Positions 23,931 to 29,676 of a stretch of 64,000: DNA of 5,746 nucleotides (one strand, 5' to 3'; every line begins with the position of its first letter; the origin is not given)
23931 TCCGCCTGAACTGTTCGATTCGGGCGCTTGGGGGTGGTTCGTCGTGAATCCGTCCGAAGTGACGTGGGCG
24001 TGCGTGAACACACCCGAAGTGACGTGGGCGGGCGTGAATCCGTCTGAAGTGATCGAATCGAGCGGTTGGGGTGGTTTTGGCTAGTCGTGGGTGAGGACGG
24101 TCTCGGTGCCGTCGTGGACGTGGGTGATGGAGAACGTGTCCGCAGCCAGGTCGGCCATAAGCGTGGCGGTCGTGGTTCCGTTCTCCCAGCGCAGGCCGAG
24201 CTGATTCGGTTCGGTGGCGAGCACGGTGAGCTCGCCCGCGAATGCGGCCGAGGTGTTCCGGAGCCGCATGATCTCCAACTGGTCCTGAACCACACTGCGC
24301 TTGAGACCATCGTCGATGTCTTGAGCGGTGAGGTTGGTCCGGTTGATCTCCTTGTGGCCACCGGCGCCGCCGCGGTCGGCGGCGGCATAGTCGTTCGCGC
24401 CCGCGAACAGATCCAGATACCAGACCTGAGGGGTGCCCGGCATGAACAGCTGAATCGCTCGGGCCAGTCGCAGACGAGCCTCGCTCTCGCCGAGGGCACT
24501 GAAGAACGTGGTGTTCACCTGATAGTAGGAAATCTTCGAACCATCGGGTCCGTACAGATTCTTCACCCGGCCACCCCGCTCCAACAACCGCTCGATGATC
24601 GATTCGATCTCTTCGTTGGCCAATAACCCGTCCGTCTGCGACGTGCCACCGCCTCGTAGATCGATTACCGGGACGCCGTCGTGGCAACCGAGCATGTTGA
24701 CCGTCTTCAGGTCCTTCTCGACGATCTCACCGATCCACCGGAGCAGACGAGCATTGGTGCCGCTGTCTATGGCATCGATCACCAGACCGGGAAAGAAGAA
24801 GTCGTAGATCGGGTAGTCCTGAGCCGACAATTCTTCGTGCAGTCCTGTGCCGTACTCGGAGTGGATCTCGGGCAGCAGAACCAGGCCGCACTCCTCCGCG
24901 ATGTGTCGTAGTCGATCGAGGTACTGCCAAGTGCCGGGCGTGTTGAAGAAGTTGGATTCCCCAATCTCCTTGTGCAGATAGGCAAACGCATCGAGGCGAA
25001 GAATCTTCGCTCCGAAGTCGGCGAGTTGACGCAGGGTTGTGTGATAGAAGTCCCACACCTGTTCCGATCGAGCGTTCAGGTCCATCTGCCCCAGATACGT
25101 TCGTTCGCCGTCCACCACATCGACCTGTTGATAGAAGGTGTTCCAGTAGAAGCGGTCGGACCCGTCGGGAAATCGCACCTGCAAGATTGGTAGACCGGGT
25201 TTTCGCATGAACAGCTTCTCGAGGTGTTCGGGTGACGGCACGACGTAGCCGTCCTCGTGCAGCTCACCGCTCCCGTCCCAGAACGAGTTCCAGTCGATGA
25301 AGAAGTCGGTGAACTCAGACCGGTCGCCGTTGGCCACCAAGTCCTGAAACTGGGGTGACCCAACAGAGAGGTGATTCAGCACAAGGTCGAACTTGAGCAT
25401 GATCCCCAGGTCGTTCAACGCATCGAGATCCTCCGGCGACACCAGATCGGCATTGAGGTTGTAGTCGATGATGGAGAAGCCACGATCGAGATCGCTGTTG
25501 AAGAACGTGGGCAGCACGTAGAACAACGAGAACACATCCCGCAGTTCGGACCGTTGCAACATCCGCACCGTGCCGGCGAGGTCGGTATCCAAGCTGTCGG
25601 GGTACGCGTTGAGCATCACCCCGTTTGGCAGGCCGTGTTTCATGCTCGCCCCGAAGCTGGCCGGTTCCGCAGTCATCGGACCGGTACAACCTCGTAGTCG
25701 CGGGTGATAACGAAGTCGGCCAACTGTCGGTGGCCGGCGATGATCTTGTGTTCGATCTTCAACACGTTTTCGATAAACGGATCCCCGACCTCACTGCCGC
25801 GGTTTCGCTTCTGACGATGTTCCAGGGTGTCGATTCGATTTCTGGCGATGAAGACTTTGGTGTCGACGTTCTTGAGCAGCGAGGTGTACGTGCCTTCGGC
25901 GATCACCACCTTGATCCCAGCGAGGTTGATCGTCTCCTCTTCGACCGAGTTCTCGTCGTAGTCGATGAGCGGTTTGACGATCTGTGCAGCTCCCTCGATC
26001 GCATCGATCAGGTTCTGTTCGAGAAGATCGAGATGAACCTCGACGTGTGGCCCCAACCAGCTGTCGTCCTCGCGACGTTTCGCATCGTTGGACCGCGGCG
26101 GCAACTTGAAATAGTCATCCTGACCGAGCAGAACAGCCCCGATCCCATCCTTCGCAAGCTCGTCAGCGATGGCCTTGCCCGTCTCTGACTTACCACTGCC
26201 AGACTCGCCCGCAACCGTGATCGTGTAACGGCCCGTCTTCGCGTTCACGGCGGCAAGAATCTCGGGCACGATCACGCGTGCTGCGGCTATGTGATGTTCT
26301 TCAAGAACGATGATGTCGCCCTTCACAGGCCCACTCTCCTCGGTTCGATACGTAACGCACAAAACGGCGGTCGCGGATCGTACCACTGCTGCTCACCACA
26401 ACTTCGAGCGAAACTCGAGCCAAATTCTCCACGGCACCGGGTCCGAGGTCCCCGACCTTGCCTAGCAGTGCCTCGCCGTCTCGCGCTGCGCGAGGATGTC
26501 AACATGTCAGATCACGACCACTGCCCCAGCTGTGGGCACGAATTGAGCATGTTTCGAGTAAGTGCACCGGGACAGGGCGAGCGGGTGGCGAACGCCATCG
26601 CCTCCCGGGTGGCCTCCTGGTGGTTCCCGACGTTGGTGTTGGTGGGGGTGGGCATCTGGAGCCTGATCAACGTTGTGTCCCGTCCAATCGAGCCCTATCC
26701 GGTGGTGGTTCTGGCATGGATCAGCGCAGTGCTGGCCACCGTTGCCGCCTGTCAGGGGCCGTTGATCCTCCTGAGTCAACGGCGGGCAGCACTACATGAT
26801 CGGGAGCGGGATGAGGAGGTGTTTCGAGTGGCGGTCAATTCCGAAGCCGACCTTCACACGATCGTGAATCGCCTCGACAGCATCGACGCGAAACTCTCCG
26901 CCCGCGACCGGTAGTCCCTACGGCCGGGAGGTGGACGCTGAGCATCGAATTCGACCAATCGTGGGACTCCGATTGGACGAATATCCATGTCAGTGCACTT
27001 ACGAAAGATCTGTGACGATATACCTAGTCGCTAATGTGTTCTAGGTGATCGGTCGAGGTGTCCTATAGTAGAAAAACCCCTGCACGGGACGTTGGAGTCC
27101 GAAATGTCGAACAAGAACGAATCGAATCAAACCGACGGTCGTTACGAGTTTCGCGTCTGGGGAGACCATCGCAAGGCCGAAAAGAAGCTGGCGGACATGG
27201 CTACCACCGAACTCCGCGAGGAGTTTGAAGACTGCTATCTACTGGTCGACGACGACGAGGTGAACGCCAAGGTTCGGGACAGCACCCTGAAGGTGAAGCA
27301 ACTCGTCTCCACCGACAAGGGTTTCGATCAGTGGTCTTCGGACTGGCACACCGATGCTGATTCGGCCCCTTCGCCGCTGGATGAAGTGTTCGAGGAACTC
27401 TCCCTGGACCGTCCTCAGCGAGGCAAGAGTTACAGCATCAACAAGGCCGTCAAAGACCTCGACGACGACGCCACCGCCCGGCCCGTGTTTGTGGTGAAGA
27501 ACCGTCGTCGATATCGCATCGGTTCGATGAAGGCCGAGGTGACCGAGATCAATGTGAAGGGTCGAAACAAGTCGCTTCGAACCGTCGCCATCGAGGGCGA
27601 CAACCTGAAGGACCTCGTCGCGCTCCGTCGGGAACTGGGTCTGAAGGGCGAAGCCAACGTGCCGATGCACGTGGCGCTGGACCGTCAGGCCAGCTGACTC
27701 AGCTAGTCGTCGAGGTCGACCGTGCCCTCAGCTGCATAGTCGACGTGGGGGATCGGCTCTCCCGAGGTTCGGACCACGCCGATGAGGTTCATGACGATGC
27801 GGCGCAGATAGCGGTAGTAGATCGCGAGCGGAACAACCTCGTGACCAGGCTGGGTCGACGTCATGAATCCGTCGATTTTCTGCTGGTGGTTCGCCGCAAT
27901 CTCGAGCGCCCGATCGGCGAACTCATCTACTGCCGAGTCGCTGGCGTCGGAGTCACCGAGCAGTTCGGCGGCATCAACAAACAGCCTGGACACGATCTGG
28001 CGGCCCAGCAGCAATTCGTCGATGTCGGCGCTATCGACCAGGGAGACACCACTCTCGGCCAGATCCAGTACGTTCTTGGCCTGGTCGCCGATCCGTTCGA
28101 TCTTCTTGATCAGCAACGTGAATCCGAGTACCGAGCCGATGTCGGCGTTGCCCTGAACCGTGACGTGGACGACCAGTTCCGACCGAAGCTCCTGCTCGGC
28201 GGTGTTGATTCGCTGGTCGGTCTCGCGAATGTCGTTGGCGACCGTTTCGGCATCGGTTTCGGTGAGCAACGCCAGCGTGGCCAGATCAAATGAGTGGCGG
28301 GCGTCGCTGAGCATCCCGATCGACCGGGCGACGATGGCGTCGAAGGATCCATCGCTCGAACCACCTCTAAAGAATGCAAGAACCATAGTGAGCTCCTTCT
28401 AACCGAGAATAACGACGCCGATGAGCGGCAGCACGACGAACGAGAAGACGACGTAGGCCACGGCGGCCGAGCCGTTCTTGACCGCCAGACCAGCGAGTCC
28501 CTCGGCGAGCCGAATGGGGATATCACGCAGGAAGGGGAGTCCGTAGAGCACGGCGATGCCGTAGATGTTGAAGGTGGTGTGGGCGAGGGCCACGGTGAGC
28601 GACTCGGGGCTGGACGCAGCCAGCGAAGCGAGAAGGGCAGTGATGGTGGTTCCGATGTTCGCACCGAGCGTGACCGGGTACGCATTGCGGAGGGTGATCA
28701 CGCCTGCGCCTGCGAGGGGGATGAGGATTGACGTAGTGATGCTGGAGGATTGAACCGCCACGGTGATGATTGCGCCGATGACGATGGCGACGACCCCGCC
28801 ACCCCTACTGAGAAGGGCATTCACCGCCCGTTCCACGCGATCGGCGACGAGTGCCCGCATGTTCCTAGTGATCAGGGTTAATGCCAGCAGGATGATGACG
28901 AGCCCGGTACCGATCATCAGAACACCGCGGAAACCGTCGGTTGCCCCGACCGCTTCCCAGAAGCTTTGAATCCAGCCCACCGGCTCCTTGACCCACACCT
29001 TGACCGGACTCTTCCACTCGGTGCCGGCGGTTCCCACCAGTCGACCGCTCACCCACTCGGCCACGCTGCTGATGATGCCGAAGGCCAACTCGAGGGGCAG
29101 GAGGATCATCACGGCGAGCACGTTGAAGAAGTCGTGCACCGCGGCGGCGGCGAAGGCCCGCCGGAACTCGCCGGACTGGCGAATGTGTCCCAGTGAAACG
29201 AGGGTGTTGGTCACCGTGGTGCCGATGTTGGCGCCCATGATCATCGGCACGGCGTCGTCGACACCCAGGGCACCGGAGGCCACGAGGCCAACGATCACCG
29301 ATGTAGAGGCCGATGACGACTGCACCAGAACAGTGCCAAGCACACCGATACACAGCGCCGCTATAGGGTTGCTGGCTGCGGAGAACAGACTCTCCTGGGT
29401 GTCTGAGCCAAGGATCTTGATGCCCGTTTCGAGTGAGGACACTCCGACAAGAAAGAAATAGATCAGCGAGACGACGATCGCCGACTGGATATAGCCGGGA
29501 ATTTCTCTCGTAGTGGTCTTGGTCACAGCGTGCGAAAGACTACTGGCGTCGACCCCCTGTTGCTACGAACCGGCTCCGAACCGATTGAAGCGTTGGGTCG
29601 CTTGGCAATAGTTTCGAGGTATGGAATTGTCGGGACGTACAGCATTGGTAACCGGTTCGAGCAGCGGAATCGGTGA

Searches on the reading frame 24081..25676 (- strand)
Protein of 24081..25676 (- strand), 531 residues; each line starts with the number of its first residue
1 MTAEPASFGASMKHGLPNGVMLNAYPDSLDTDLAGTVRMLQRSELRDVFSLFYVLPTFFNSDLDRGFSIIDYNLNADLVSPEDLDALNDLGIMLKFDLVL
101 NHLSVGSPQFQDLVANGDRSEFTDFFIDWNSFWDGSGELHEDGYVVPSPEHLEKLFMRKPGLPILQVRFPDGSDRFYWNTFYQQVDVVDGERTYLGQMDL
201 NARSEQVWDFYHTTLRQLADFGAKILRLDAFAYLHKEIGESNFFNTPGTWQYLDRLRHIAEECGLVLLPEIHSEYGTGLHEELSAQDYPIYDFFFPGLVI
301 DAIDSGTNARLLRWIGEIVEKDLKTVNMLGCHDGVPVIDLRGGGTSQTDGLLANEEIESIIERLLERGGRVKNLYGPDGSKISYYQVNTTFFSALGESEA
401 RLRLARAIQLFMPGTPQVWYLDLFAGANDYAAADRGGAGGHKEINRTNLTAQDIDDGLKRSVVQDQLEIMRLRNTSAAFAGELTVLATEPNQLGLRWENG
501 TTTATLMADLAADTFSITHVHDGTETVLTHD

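Call 16: search_protein_families(library=pfam, proteins=[window:24081-25676:-])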
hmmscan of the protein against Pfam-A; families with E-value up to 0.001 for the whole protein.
window:24081-25676:- (531 aa): 1 family
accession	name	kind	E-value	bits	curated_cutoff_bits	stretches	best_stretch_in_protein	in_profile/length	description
PF00128.31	Alpha-amylase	-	9e-05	22.3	22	1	53-271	37-241/446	Alpha amylase, catalytic domain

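Call 43: find_homologous_proteins(query=window:24081-25676:-, max_evalue=1e-30)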
Query window:24081-25676:- (531 aa): 8000 proteins with E <= 1e-30 among 8000 candidates; the best 120 are listed.
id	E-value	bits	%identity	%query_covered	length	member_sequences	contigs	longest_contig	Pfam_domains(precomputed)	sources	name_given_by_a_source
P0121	0.0e+0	1222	100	100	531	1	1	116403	-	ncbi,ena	-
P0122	8.6e-293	990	82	98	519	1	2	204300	-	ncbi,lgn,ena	-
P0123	3.1e-289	978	81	98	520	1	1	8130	-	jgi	-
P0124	4.2e-286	968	80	98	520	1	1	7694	-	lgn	-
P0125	3.9e-285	965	80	98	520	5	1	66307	-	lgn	-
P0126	2.0e-284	962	80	98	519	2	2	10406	-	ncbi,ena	-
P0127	2.8e-284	962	79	98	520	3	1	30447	-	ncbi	-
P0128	1.1e-282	957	79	98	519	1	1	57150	-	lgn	-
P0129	8.2e-282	954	78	98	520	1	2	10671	-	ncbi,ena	-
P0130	6.0e-281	951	79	98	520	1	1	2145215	-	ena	-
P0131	3.1e-280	948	79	98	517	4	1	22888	-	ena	-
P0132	5.6e-279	944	79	98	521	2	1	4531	-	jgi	jgi:sucrose phosphorylase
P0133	1.3e-278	943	79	98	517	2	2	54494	-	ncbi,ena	-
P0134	9.5e-278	940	77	98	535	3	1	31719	-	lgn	-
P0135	3.0e-277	939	77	98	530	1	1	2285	-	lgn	-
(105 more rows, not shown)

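Call 45: find_encoding_contigs(protein=P0122, flank=10000, max_places=2)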
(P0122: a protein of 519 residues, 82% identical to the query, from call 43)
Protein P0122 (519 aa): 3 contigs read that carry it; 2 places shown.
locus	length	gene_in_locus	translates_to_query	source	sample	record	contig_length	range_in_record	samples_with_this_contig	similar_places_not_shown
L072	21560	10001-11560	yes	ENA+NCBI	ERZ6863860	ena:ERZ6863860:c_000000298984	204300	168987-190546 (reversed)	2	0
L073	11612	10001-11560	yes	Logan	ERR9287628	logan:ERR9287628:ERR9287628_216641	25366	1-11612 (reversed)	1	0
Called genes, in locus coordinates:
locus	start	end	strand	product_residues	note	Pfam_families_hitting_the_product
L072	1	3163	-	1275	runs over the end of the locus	PF00501:AMP-binding, PF13193:AMP-binding_C, PF00550:PP-binding, PF00975:Thioesterase, PF00668:Condensation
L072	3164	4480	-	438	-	PF00067:p450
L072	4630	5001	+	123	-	PF09350:DJC28_CD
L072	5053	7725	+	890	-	PF00211:Guanylate_cyc, PF13401:AAA_22 (weak)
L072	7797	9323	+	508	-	PF00083:Sugar_tr, PF06609:TRI12 (weak), PF07690:MFS_1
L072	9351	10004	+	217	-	PF00485:PRK (faint)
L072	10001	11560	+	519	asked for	-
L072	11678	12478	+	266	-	PF00378:ECH_1, PF16113:ECH_2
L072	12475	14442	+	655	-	PF16177:ACAS_N, PF00501:AMP-binding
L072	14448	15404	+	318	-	PF02737:3HCDH_N, PF00725:3HCDH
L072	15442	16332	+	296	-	PF04909:Amidohydro_2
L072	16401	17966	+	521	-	PF00884:Sulfatase, PF01663:Phosphodiest (faint), PF16347:SGSH_C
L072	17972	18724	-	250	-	PF00106:adh_short, PF13561:adh_short_C2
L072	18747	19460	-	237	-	PF01925:TauE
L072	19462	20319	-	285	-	PF02900:LigB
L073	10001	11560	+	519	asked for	-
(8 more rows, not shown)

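Call 73: find_encoding_contigs(protein=P0125, flank=10000, max_places=2)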
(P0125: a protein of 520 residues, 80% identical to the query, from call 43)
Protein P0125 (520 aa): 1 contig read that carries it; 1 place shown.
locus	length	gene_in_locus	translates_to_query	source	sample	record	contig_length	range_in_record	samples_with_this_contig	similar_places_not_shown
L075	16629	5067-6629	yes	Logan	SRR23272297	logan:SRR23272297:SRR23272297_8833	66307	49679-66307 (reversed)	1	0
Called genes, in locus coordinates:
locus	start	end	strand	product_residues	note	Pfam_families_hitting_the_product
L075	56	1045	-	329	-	PF03640:Lipoprotein_15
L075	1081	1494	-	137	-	PF13473:Cupredoxin_1, PF00127:Copper-bind (faint)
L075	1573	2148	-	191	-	PF20139:DUF6529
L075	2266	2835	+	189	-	PF07638:Sigma70_ECF, PF04542:Sigma70_r2, PF08281:Sigma70_r4_2, PF04545:Sigma70_r4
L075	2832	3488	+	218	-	PF10099:RskA_C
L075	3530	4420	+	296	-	PF01842:ACT (weak), PF00551:Formyl_trans_N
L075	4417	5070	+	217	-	PF06414:Zeta_toxin (faint)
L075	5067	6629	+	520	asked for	-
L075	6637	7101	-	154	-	PF00581:Rhodanese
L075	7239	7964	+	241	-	PF00392:GntR, PF07702:UTRA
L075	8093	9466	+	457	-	PF00753:Lactamase_B, PF00581:Rhodanese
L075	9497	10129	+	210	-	PF00578:AhpC-TSA, PF08534:Redoxin, PF10417:1-cysPrx_C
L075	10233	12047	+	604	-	PF00916:Sulfate_transp, PF01740:STAS, PF13466:STAS_2 (weak)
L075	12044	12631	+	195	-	PF00581:Rhodanese, PF11127:YgaP-like_TM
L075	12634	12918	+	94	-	PF00581:Rhodanese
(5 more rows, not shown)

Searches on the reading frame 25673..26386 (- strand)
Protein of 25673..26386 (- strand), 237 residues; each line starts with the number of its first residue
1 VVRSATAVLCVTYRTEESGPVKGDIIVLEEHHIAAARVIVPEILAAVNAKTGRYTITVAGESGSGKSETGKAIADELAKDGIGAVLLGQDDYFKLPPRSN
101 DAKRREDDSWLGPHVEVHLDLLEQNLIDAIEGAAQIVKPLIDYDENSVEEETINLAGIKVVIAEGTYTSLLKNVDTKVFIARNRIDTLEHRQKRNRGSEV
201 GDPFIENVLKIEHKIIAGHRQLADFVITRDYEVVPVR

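Call 16: search_protein_families(library=pfam, proteins=[window:25673-26386:-])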
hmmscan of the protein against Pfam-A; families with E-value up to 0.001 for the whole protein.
window:25673-26386:- (237 aa): 2 families
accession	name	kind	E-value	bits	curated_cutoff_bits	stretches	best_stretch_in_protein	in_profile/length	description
PF00485.24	PRK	-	2.8e-06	27.7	22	1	56-178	2-133/196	Phosphoribulokinase / Uridine kinase family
PF06414.18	Zeta_toxin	-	1.7e-05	24.8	22.3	1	56-110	19-72/199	Zeta toxin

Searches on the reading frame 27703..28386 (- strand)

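Call 62: search_protein_families(library=pfam, proteins=[window:27703-28386:-])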
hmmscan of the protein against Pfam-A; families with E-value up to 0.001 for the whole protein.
window:27703-28386:- (227 aa): 1 family
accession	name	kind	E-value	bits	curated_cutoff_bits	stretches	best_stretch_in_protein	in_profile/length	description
PF01895.24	PhoU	-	1.9e-10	41.4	23.5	1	25-108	4-87/89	PhoU domain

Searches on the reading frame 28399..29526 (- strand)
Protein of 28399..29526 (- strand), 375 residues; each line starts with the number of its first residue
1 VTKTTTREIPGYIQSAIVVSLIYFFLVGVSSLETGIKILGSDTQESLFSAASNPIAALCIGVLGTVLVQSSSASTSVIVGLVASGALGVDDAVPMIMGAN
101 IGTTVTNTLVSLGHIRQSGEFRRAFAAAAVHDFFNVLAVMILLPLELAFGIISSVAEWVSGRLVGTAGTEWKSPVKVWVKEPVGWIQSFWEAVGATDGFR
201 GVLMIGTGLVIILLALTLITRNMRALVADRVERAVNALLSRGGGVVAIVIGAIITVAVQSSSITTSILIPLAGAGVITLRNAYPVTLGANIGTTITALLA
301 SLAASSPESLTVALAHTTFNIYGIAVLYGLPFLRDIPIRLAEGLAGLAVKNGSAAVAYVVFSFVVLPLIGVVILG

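Call 62: search_protein_families(library=pfam, proteins=[window:28399-29526:-])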
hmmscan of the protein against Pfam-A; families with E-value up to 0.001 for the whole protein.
window:28399-29526:- (375 aa): 1 family
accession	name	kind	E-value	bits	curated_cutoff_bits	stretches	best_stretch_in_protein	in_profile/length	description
PF02690.20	Na_Pi_cotrans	-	2.1e-39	135.1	29.1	2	24-126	1-91/137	Na+/Pi-cotransporter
